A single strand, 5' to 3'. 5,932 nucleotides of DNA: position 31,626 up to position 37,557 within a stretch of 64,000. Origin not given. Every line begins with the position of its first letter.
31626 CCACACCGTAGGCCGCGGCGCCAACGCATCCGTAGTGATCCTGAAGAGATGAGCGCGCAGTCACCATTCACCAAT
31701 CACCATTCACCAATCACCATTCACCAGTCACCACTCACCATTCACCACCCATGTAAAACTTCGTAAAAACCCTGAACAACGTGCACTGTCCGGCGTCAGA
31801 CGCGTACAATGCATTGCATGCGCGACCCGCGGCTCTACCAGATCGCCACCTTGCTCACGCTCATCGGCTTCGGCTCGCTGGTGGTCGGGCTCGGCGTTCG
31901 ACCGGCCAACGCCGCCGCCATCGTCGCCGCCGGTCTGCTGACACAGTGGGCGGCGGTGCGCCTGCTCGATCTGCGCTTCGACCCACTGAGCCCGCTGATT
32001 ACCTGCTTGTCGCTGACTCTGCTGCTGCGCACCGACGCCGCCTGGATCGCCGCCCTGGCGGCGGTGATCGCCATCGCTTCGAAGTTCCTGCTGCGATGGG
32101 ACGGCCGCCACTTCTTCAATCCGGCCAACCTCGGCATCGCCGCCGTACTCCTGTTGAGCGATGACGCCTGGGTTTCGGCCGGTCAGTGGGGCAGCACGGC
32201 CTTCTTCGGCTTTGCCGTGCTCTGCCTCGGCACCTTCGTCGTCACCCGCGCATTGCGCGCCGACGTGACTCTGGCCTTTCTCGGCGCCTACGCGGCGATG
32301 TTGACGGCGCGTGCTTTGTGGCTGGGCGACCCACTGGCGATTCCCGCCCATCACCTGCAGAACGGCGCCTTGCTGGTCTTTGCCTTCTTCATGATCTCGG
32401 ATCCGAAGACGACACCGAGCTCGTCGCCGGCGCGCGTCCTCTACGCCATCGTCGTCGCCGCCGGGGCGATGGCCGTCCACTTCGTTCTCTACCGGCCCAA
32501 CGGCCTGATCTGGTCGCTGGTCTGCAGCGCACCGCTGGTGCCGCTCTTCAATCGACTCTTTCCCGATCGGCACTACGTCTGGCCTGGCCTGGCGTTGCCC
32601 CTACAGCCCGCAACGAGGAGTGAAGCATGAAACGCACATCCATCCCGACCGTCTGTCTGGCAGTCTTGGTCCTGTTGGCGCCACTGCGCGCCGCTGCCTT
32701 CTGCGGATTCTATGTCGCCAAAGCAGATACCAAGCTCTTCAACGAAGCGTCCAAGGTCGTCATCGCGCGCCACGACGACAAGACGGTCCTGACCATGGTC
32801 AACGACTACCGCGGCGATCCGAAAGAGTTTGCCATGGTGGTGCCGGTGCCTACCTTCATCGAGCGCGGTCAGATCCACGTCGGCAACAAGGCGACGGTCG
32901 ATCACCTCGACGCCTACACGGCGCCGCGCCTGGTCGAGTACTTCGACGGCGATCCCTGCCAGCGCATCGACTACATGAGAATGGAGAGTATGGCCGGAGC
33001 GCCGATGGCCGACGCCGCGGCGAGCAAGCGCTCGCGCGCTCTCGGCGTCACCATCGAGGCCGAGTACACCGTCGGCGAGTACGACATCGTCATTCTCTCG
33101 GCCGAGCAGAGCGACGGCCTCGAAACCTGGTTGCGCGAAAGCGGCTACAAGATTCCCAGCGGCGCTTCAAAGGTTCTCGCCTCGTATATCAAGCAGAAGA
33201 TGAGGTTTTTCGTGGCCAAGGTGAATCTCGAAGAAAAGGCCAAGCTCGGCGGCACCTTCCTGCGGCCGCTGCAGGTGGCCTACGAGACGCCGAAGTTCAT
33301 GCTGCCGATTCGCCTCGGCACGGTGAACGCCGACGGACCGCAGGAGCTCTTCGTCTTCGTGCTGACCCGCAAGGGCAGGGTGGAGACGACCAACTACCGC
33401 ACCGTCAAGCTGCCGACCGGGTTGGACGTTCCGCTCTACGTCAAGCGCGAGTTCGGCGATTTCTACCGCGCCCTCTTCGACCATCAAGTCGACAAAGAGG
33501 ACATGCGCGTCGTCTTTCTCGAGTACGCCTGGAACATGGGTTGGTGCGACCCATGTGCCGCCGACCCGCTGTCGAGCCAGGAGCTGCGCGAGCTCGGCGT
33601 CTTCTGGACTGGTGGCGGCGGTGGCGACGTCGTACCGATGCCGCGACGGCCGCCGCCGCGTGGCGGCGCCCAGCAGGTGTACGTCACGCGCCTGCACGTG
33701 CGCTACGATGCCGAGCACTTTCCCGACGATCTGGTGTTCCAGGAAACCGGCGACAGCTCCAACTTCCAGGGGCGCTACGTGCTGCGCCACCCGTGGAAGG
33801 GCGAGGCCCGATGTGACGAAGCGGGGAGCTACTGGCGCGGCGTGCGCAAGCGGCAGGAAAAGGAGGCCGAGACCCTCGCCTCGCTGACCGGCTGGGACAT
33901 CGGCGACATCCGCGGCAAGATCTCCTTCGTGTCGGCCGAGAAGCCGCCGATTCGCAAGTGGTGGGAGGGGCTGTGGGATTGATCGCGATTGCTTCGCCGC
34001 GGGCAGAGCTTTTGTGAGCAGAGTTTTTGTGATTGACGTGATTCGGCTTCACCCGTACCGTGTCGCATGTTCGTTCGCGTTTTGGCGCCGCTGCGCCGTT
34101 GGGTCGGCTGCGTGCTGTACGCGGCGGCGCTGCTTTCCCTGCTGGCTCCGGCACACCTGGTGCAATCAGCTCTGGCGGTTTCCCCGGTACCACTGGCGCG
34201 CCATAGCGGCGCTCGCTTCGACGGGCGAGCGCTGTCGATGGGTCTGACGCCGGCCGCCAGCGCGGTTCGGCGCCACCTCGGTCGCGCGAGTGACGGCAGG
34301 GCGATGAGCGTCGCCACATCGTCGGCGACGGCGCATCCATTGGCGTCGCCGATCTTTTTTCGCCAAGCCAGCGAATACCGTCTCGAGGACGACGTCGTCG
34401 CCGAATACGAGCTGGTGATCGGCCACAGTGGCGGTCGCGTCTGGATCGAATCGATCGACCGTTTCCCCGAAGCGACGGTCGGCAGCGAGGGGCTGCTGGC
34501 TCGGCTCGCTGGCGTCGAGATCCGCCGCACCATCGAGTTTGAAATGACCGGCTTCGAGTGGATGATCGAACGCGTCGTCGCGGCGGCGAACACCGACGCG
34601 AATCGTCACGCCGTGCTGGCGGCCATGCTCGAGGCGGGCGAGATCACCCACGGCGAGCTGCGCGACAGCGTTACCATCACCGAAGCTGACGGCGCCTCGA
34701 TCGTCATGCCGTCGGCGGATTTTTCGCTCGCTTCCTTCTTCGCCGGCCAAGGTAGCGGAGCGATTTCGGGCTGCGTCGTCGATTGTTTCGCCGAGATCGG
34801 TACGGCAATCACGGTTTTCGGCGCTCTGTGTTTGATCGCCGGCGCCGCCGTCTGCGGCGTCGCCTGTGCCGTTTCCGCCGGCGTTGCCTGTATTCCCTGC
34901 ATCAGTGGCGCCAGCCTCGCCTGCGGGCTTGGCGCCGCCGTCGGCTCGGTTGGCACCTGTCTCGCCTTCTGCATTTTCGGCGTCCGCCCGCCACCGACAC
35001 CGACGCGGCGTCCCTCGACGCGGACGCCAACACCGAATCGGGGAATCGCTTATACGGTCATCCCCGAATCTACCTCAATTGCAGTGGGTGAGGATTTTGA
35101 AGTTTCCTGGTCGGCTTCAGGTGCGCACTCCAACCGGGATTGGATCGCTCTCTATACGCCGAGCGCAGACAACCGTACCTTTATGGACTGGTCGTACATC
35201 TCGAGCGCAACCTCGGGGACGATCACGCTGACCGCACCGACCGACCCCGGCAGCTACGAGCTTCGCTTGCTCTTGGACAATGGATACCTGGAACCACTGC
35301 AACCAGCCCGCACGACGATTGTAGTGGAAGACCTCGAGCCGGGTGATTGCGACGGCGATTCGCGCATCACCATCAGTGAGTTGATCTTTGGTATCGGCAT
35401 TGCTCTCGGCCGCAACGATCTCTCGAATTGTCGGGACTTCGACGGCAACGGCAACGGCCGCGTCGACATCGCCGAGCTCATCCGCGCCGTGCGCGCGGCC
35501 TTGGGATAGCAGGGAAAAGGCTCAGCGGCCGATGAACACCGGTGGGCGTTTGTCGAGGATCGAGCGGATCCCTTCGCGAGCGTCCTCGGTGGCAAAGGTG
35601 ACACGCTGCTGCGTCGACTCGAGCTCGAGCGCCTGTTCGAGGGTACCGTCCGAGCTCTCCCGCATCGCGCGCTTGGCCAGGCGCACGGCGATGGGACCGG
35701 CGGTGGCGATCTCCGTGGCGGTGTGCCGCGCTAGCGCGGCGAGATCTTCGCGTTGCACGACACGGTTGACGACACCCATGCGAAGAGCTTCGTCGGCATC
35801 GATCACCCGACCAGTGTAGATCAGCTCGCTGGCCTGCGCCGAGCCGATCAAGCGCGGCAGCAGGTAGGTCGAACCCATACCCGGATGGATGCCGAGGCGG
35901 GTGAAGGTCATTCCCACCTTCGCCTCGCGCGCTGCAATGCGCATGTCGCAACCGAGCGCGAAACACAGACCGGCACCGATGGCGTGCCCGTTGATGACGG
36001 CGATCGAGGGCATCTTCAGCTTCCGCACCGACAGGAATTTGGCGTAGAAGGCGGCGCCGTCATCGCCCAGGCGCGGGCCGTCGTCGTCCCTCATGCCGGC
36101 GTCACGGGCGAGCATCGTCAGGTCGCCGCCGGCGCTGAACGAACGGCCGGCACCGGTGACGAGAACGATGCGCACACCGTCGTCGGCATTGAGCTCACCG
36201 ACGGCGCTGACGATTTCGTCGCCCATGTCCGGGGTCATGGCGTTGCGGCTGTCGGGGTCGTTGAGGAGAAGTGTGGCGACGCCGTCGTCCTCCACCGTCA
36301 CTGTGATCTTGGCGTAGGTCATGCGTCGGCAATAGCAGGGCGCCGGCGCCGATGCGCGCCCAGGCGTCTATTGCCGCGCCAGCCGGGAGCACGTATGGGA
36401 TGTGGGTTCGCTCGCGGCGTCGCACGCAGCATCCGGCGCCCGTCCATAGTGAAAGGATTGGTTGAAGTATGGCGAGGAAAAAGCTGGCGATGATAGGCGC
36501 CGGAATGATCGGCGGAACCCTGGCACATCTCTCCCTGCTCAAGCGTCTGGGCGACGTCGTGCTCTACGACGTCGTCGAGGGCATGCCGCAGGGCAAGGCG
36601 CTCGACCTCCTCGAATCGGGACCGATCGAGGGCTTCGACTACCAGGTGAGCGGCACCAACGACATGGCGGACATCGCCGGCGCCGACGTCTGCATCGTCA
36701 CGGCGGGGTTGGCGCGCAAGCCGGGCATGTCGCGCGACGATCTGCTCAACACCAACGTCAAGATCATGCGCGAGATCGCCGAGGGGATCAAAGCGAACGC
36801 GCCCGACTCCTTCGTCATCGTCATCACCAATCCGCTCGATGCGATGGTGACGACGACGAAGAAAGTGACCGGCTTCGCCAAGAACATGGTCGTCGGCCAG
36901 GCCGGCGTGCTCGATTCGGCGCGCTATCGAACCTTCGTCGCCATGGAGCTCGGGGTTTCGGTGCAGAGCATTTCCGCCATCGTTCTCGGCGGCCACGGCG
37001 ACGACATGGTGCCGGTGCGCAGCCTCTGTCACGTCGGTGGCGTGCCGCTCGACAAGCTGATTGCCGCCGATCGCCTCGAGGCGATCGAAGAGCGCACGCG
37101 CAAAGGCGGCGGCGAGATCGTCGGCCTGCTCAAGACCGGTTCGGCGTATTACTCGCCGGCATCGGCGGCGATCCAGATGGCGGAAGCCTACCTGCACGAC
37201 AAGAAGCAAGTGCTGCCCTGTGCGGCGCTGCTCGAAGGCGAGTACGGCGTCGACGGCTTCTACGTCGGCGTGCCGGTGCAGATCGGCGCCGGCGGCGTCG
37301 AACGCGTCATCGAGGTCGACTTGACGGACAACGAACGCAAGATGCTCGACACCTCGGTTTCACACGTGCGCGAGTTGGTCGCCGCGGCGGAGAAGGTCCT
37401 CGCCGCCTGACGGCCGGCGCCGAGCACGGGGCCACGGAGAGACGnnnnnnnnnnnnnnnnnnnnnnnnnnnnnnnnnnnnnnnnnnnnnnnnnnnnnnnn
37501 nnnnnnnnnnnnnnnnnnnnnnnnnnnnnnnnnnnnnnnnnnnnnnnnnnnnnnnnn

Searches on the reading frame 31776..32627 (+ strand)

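Call 70: search_protein_families(library=pfam, proteins=[window:31776-32627:+], max_evalue=0.00001)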
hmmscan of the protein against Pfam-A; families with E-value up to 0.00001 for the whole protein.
window:31776-32627:+ (284 aa): 1 family
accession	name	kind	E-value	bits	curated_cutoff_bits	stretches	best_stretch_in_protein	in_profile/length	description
PF03116.20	NQR2_RnfD_RnfE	-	4.5e-15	56.2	27.7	1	147-266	178-294/296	NQR2, RnfD, RnfE family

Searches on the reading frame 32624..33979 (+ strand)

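Call 70: search_protein_families(library=pfam, proteins=[window:32624-33979:+], max_evalue=0.00001)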
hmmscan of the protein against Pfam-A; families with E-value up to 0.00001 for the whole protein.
window:32624-33979:+ (452 aa): 1 family
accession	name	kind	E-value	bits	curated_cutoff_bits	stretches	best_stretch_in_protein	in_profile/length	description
PF10092.14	DUF2330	-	7e-84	281.8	24.7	1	23-372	3-278/279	Uncharacterized protein conserved in bacteria (DUF2330)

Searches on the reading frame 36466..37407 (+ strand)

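Call 70: search_protein_families(library=pfam, proteins=[window:36466-37407:+], max_evalue=0.00001)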
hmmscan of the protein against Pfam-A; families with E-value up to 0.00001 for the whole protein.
window:36466-37407:+ (314 aa): 2 families
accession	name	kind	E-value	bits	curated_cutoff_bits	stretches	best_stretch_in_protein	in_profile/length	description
PF00056.29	Ldh_1_N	-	8.2e-38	130.1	27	1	6-144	2-141/141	lactate/malate dehydrogenase, NAD binding domain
PF02866.23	Ldh_1_C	-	1.5e-32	113.4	22.6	1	149-305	3-167/174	lactate/malate dehydrogenase, alpha/beta C-terminal domain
